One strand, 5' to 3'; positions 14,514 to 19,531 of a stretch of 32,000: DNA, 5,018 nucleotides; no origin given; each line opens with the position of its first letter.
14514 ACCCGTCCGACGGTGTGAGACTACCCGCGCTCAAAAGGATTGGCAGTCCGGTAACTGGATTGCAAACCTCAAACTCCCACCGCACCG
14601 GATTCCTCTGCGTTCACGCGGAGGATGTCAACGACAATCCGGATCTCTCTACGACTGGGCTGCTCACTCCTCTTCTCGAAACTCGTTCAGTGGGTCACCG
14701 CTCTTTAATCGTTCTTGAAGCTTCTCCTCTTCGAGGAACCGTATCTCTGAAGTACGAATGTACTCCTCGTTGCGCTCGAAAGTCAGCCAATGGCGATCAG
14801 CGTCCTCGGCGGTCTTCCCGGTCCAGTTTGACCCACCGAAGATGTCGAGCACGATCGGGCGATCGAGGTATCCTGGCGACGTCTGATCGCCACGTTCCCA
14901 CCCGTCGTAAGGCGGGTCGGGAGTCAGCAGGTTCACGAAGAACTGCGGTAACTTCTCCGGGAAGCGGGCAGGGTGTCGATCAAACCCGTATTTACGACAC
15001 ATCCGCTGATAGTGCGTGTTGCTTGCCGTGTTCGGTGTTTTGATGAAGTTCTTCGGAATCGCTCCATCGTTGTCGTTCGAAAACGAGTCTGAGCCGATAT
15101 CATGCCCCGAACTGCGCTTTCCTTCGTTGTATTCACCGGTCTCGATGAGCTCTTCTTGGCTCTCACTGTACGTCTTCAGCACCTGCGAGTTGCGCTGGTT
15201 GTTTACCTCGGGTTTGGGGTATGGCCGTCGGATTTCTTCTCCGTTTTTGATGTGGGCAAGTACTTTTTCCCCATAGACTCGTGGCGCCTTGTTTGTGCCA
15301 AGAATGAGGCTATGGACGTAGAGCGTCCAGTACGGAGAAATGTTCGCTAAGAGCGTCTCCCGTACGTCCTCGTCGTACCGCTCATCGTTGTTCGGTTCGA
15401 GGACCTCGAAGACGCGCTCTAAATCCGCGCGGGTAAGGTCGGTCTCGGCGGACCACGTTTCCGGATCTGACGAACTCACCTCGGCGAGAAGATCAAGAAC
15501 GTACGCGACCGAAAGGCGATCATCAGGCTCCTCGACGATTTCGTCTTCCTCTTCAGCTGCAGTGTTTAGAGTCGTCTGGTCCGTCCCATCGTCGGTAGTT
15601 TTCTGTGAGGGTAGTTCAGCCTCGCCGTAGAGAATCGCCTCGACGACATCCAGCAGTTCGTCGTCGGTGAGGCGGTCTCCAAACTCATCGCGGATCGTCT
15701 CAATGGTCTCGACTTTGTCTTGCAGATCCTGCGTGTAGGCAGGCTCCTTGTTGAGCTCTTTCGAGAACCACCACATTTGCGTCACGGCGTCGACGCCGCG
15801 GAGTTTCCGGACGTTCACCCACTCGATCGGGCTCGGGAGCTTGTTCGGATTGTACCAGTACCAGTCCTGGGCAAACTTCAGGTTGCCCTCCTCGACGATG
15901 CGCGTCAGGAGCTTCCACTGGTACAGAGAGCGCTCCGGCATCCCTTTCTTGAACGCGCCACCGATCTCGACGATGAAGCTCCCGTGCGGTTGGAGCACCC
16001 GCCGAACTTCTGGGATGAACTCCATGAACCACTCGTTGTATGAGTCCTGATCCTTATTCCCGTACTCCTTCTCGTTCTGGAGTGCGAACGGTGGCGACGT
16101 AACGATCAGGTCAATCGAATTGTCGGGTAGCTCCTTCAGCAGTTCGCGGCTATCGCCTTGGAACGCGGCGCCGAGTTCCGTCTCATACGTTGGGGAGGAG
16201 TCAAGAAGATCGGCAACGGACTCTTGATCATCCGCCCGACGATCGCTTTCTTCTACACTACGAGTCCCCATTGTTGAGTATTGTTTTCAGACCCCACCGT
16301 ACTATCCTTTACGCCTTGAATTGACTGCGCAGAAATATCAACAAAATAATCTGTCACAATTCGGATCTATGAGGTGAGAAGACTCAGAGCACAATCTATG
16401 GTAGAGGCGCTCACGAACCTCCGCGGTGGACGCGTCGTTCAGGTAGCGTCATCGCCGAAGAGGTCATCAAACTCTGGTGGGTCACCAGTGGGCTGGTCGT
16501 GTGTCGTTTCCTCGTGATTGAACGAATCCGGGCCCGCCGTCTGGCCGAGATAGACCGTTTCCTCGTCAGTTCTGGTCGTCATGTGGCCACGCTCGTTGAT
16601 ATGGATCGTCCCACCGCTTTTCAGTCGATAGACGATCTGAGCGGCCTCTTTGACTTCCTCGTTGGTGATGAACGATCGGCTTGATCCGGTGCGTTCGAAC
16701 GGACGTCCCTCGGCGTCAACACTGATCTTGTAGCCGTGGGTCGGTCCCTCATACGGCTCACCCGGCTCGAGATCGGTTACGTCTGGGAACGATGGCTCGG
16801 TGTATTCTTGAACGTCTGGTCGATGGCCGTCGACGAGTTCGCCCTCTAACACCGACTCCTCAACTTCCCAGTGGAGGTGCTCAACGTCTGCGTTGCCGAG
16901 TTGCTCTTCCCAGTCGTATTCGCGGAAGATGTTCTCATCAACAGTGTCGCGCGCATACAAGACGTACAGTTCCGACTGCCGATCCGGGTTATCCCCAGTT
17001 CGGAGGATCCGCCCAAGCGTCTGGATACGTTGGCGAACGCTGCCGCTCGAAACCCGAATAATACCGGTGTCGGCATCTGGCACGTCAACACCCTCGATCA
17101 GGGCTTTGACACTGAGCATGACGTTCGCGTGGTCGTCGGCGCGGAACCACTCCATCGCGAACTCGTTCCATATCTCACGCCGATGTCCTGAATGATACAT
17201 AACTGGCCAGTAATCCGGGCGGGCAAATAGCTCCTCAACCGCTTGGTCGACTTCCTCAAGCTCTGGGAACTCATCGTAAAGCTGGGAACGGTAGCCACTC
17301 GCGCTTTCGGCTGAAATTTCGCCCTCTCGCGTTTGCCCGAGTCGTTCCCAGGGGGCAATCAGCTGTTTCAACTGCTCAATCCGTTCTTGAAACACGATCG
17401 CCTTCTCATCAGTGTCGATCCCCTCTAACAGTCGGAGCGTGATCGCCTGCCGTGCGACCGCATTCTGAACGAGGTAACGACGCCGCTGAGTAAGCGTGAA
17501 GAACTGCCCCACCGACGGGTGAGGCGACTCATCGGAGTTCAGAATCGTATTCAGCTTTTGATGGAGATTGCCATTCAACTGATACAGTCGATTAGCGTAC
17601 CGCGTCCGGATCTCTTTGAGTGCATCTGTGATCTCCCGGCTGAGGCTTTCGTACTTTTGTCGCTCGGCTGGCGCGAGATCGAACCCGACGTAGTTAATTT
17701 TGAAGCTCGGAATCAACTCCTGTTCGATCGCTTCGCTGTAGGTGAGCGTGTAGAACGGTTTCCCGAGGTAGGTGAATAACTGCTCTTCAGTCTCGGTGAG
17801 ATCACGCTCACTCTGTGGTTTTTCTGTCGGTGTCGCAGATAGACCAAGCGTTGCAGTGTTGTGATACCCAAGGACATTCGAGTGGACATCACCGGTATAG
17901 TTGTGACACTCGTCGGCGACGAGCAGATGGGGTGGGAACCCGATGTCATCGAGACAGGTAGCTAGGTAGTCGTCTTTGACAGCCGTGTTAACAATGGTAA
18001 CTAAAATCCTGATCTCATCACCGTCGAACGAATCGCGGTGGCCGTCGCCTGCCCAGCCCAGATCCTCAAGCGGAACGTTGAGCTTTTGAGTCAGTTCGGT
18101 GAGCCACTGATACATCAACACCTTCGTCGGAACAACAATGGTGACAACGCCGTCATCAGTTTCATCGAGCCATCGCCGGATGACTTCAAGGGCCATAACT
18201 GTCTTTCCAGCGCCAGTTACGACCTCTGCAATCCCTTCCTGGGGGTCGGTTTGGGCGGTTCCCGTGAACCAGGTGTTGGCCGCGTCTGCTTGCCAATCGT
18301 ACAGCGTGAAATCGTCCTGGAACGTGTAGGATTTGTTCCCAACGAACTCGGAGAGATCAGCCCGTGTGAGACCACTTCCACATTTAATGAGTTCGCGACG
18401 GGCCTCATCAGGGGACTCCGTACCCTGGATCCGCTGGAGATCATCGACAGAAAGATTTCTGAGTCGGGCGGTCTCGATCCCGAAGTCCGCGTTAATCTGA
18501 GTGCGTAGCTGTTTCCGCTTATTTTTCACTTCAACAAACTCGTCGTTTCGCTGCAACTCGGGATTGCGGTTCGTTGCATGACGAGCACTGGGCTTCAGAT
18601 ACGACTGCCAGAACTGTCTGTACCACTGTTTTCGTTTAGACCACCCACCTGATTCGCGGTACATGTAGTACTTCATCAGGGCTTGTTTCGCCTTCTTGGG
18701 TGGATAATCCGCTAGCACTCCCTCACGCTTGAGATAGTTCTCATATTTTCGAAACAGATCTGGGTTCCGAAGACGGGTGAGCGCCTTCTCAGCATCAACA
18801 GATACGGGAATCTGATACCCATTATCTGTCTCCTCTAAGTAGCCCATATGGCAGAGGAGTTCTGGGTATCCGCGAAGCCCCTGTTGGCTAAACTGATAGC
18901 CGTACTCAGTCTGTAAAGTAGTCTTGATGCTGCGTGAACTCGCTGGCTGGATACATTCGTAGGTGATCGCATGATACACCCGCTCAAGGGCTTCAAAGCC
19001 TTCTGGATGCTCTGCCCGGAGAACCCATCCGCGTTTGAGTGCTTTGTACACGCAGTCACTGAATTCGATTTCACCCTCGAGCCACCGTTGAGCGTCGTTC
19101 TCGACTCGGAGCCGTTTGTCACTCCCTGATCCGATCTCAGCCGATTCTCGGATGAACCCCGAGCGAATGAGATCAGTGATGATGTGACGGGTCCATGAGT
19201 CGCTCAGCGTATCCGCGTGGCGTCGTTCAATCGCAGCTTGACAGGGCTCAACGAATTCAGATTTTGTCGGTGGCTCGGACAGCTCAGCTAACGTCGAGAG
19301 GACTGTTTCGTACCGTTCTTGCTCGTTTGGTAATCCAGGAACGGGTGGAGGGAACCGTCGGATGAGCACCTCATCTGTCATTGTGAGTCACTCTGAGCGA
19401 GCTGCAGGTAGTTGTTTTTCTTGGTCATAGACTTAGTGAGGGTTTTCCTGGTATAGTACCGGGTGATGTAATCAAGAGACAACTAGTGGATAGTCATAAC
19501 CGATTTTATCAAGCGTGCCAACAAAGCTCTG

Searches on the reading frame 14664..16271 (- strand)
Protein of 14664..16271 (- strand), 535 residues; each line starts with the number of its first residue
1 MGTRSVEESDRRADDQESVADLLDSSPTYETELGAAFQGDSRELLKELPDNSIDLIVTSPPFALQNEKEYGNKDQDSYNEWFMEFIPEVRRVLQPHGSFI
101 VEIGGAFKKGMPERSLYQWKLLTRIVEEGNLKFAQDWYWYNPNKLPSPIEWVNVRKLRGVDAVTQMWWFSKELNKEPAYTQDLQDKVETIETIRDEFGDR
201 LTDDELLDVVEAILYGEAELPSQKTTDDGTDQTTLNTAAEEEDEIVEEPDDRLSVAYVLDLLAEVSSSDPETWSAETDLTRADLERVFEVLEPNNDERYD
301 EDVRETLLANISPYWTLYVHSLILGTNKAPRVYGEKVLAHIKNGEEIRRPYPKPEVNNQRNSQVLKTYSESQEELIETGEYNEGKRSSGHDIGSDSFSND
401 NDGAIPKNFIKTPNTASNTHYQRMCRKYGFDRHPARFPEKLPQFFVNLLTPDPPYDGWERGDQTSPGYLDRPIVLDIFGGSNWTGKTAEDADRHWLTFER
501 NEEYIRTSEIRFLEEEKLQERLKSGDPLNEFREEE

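Call 32: search_protein_families(library=pfam, proteins=[window:14664-16271:-], max_evalue=0.001)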
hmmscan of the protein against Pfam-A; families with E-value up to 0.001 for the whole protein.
window:14664-16271:- (535 aa): 1 family
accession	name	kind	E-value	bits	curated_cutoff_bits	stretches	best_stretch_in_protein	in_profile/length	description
PF01555.25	N6_N4_Mtase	-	1.8e-28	100.5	26.7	2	53-179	1-111/221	DNA methylase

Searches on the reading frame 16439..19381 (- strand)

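Call 32: search_protein_families(library=pfam, proteins=[window:16439-19381:-], max_evalue=0.001)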
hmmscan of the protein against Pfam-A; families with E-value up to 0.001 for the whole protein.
window:16439-19381:- (980 aa): 4 families
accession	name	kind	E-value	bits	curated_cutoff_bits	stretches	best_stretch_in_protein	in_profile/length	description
PF04851.21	ResIII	-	1.6e-18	67.6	22.5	1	358-519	2-163/164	Type III restriction enzyme, res subunit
PF00270.35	DEAD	-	6e-10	39.5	26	1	384-522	18-164/167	DEAD/DEAH box helicase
PF00271.37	Helicase_C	-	2.6e-08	34.5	23.5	1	712-796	29-110/110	Helicase conserved C-terminal domain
PF16203.11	ERCC3_RAD25_C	-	1.2e-05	25.2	27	1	743-814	98-173/248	ERCC3/RAD25/XPB C-terminal helicase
